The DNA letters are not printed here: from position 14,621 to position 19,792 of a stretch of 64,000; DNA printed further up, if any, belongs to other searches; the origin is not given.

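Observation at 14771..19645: Giant membrane-anchored coiled-coil protein ending in a histidine-less pseudo-histidine-kinase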

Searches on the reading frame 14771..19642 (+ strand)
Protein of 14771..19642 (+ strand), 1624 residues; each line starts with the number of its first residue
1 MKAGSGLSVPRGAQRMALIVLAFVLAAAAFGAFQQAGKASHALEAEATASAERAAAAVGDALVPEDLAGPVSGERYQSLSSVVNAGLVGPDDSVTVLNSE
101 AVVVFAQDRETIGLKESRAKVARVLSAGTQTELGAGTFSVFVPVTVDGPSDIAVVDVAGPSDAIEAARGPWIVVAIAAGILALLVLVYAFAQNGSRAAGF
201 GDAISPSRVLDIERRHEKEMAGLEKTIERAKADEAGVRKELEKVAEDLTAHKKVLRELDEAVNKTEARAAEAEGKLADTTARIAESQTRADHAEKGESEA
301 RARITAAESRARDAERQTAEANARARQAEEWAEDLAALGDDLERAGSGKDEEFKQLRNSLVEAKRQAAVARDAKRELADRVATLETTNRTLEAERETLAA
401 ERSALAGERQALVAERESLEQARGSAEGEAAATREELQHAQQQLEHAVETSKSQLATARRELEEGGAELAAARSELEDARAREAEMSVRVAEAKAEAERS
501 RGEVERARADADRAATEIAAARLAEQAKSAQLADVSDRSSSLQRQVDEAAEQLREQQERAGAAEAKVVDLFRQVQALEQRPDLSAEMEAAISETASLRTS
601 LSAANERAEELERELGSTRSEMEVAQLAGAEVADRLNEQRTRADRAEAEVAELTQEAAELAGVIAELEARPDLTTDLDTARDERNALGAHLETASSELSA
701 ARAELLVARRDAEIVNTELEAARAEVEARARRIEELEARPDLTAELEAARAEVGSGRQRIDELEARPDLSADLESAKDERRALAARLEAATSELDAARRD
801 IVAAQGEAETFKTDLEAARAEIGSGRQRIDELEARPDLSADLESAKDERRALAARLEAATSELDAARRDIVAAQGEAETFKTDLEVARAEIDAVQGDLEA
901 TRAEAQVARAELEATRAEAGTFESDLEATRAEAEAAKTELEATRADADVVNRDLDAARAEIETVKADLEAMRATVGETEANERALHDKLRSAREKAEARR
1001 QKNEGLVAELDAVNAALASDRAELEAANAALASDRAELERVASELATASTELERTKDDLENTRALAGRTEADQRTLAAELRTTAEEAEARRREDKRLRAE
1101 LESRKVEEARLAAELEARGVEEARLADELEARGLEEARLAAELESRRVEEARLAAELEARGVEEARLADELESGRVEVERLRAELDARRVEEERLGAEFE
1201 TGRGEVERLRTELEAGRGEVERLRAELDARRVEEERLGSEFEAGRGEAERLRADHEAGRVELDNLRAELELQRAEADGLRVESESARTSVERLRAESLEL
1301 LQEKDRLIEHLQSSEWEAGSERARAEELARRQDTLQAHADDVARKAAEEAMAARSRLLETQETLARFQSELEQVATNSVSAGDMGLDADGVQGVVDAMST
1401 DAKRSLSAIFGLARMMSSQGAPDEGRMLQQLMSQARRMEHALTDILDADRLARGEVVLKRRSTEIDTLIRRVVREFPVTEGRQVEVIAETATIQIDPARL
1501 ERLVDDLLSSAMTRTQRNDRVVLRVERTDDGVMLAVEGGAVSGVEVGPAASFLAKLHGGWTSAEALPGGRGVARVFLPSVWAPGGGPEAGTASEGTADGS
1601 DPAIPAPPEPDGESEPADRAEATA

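Call 4: search_protein_families(library=pfam, proteins=[window:14771-19642:+], max_evalue=1)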
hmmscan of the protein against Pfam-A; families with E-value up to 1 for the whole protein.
window:14771-19642:+ (1624 aa): 10 families
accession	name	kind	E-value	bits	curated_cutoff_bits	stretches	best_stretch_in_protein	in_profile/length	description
PF10473.14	CENP-F_leu_zip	-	4.3e-08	33.8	34.5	8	1177-1251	25-99/140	Leucine-rich repeats of kinetochore protein Cenp-F/LEK1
PF12795.12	MscS_porin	-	1.4e-06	28.5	34.4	3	574-738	43-205/238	Mechanosensitive ion channel porin domain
PF09789.14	CC149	-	0.0014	18.4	30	1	838-1013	14-182/316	Coiled-coil domain-containing protein 149-A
PF25762.1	HAUS1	-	0.0022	18.3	40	1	842-974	95-227/236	HAUS augmin-like complex subunit 1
PF15905.10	HMMR_N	-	0.0031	17.5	30.1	2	858-1024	157-324/330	Hyaluronan mediated motility receptor N-terminal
PF16515.11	HIP1_clath_bdg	-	0.011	16.5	28.8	4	420-498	19-97/99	Clathrin-binding domain of Huntingtin-interacting protein 1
PF06818.20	Fez1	-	0.013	16.5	34.4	3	874-1041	9-141/199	Fez1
PF00512.31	HisKA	-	0.025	15.1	26.9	1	1403-1451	14-63/66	His Kinase A (phospho-acceptor) domain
PF20075.5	DUF6471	-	0.52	10.7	26.8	1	1097-1123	9-35/65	Domain of unknown function (DUF6471)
PF25195.1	DPC2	-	0.82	10.6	70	0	1309-1404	24-102/105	Diatom pyrenoid component 2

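Call 5: search_protein_families(library=ncbifam, proteins=[window:14771-19642:+], max_evalue=1)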
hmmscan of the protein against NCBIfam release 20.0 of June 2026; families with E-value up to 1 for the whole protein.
window:14771-19642:+ (1624 aa): 26 families (the best 25 are shown)
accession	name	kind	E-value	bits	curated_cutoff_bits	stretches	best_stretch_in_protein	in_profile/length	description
TIGR02168.1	SMC_prok_B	equivalog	3.6e-31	107.8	567.35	5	694-945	677-931/1181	chromosome segregation protein SMC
TIGR02169.1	SMC_prok_A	equivalog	1.2e-26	92.7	729.4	6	717-1013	231-534/1165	chromosome segregation protein SMC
NF045487.1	ASRP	equivalog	5.6e-22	78.1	300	7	832-1146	141-465/593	archaea-specific SMC-related protein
TIGR04523.1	Mplasa_alph_rch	subfamily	1.2e-13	49.9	270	4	842-1308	49-530/745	helix-rich protein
NF002572.0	PRK02224.1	equivalog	3.4e-10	38.9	1087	4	427-798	267-625/888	DNA double-strand break repair ATPase Rad50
NF033091.0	HK_VanS_ACDEFG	equivalog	9.9e-09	34.7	400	1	1355-1536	37-226/293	vancomycin resistance histidine kinase VanS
NF041035.1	Rad50_Halo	equivalog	7.2e-08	31.3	1000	3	429-782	269-613/883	DNA double-strand break repair ATPase Rad50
NF046044.1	PnpS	equivalog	1.6e-06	27.4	400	1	1426-1537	208-323/390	two-component system histidine kinase PnpS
NF041735.1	hist_kin_RppB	equivalog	3.7e-06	26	400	1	1413-1538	241-372/438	two-component system sensor histidine kinase RppB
NF033092.0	HK_WalK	equivalog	6.9e-06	24.9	725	1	1427-1537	411-526/594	cell wall metabolism sensor histidine kinase WalK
NF047465.1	hybrid_HK_LvrA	exception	8.6e-06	24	1200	1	1340-1526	157-343/819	hybrid histidine kinase/response regulator LvrA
TIGR02916.1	PEP_his_kin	equivalog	4.5e-05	22.2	300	1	1427-1537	513-617/679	XrtA/PEP-CTERM system histidine kinase PrsK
NF038350.1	taxis_HmpF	equivalog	6e-05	21.6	200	3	909-1108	123-328/553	pilus motility taxis protein HmpF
NF008438.0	PRK11281.1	equivalog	6.9e-05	20.8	991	2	762-1018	40-291/1113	mechanosensitive channel MscK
NF007345.0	PRK09835.1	subfamily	0.00024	19.8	423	1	1435-1538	308-414/482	Cu(+)/Ag(+) sensor histidine kinase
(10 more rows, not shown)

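Call 64: search_protein_families(library=padloc, proteins=[window:14771-19642:+], max_evalue=0.001)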
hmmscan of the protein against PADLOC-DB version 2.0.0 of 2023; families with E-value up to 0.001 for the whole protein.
window:14771-19642:+ (1624 aa): 7 families
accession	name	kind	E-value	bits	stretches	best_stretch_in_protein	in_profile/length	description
PDLC00551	JetC2|JetC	-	1.1e-08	31.5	1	730-1001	734-998/1365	DUF3584 domain; MukB-like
PDLC03865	LmuB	-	3.9e-08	30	1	770-1054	536-841/1007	-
PDLC00550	JetC2|JetC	-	7.2e-07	25.3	0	435-739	280-587/1355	DUF3584 domain; MukB-like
PDLC00581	JetC3|JetC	-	4.3e-06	22.8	1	513-940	744-1164/1473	DUF3584 domain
PDLC00582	JetC3|JetC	-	4.7e-06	22.7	1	768-1084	788-1105/1472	DUF3584 domain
PDLC03868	LmuB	-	8.8e-06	22.3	2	742-975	257-482/1035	-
PDLC00580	JetC3|JetC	-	0.00012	18.4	0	209-423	247-460/1068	DUF3584 domain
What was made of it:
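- On SMC / Rad50 / MukB-type proteins (suggested by NCBIfam and PADLOC hits): The JetC and LmuB hits are likewise within the stalk (call 64).
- Tried and rejected: SMC, Rad50, JetC and LmuB hits: rejected as coiled-coil composition matches (calls 5, 64).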
